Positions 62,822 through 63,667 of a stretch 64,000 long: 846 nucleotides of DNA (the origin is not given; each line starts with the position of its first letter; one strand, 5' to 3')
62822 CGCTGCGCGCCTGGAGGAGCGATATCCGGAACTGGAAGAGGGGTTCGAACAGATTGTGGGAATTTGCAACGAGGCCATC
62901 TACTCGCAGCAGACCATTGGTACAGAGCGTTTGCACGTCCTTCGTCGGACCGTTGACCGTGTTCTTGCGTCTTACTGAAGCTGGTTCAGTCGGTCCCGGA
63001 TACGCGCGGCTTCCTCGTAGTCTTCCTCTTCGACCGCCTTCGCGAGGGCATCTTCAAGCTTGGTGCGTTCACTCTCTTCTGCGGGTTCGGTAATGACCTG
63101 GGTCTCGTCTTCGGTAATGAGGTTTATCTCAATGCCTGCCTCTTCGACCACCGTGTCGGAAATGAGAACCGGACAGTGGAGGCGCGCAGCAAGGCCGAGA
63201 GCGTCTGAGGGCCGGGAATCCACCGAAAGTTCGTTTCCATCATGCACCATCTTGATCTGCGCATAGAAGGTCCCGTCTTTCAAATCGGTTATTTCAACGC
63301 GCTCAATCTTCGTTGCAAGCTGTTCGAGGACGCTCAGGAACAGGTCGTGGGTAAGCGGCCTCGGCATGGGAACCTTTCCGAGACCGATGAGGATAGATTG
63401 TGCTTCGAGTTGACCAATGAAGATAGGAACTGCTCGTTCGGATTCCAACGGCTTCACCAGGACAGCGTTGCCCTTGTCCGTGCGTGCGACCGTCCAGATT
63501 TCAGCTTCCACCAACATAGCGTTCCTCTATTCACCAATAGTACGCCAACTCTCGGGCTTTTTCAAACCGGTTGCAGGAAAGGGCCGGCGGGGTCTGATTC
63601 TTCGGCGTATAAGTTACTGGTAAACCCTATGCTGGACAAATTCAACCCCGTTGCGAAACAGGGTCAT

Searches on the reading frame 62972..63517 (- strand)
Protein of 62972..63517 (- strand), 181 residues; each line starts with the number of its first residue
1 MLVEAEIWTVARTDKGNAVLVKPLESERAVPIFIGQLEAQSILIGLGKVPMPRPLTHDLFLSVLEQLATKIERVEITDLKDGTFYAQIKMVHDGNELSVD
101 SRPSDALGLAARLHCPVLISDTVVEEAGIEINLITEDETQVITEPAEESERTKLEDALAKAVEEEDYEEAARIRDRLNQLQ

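Call 39: find_encoding_contigs(protein=window:62972-63517:-, flank=10000, max_places=2)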
Protein window:62972-63517:- (181 aa): 1 contig read that carries it; 1 place shown.
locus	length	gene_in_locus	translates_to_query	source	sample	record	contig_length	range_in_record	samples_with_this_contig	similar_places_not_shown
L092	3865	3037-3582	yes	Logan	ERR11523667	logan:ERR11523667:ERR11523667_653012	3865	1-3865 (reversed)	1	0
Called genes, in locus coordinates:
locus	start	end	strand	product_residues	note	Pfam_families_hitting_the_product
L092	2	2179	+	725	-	?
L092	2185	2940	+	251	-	PF13507:GATase_5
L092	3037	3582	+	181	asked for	PF02577:BFN_dom, PF02151:UVR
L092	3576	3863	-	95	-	?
